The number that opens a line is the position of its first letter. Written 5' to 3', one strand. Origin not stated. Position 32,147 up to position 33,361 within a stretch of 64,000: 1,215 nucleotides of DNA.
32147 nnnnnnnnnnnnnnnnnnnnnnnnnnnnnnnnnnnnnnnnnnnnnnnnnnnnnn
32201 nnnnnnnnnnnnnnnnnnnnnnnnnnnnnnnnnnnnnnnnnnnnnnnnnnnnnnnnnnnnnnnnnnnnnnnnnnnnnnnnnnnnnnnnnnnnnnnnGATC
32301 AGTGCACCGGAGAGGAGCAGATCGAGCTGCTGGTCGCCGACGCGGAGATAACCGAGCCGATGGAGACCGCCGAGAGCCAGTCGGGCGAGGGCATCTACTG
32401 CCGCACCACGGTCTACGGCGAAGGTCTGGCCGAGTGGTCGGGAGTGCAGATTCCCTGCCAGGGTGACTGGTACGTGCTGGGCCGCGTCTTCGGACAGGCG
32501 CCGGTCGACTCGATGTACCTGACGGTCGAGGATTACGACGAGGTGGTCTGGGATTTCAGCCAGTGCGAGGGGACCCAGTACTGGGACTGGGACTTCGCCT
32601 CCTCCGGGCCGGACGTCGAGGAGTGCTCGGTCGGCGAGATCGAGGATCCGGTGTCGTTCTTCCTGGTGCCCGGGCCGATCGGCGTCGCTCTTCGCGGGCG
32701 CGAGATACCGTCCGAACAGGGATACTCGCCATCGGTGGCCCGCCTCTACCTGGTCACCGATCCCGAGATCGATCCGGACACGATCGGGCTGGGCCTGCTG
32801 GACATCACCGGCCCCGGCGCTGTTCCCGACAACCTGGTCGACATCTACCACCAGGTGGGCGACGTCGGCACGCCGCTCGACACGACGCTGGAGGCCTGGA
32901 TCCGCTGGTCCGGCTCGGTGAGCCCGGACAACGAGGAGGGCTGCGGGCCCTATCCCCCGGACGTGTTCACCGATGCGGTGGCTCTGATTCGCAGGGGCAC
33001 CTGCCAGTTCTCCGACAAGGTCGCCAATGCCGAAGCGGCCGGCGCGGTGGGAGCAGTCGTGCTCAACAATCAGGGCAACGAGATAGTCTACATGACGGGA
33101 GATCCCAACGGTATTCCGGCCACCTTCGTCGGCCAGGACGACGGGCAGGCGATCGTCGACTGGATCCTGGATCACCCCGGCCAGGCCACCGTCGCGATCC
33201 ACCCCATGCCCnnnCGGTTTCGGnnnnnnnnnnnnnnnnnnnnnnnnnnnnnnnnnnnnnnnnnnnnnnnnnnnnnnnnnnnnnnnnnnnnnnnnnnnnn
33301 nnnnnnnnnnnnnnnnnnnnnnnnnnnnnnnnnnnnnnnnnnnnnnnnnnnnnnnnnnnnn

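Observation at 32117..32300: Near-perfect 12-bp tandem repeats encoding (Asp-Ala-Asp-Ser)n tethers in three lipoproteins - candidate length-variable surface spacers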

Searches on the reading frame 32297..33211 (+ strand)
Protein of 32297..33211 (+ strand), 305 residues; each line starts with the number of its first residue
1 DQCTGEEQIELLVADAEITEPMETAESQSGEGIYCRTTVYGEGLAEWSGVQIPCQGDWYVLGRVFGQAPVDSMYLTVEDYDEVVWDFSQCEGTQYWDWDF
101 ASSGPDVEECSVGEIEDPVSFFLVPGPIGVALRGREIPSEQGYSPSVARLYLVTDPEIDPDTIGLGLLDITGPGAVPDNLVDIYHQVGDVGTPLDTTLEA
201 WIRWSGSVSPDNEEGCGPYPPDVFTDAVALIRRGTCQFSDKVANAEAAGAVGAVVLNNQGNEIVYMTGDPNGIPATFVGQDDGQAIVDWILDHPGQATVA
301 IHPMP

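Call 8: find_homologous_proteins(query=window:32297-33211:+)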
Query window:32297-33211:+ (305 aa): 10 proteins with E <= 0.001 among 3726 candidates.
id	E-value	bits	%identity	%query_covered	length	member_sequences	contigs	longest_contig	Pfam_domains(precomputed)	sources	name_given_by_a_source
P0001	1.1e-94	335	55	99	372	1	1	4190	PF02225.28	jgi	jgi:hypothetical protein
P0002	1.2e-93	332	54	99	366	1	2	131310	PF02225.28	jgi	jgi:hypothetical protein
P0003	3.3e-67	245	63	57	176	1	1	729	PF02225.28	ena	-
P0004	4.4e-7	47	62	15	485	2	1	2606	PF06280.19,PF02225.28,PF00082.28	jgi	jgi:hypothetical protein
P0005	9.0e-7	46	41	26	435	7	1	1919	PF01546.34,PF02225.28,PF04389.23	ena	-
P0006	2.0e-6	45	47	21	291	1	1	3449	PF01546.34,PF02225.28,PF04389.23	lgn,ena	-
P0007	4.2e-6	44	39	24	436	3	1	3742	PF01546.34,PF02225.28,PF04389.23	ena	-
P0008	1.6e-5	42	56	19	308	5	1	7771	PF02225.28,PF04389.23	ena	-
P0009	1.7e-4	39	54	20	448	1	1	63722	PF02225.28,PF04389.23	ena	-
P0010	3.2e-4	38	55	18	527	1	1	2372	PF01546.34,PF02225.28,PF04389.23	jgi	jgi:Zn-dependent M28 family amino/carboxypeptidase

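Call 12: find_encoding_contigs(protein=P0002, flank=10000, max_places=4)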
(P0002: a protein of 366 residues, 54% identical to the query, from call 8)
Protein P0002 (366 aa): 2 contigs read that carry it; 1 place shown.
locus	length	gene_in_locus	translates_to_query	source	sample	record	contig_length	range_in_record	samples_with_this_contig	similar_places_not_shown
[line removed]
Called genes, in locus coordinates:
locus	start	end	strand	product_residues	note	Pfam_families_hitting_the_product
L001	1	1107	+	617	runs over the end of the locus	PF16697:Yop-YscD_cpl, PF00498:FHA, PF01590:GAF, PF13185:GAF_2, PF13492:GAF_3, PF00158:Sigma54_activat, PF14532:Sigma54_activ_2, PF25601:AAA_lid_14, +2 more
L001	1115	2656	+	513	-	PF00069:Pkinase, PF07714:PK_Tyr_Ser-Thr, PF01636:APH (faint), PF03109:ABC1 (weak)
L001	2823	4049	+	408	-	PF20208:ARPP-1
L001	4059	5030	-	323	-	PF22700:MVD-like_N, PF00288:GHMP_kinases_N, PF18376:MDD_C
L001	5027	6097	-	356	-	PF01070:FMN_dh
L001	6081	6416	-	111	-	PF01796:OB_ChsH2_C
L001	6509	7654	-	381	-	PF00108:Thiolase_N, PF08545:ACP_syn_III (faint), PF22691:Thiolase_C_1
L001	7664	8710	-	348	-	PF08540:HMG_CoA_synt_C (faint), PF08541:ACP_syn_III_C (weak)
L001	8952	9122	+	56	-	-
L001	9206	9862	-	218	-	PF00834:Ribul_P_3_epim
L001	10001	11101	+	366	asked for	PF02225:PA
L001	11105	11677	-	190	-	-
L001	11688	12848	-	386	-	PF13432:TPR_16 (weak), PF14559:TPR_19 (weak), PF13428:TPR_14 (weak), PF23914:TPR_CcmH_CycH, PF13432:TPR_16, PF12895:ANAPC3 (weak), PF14559:TPR_19, PF13432:TPR_16 (weak), +12 more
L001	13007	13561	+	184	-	-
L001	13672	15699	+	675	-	PF12797:Fer4_2 (faint), PF13237:Fer4_10, PF13183:Fer4_8, PF13187:Fer4_9, PF13534:Fer4_17, PF02754:CCG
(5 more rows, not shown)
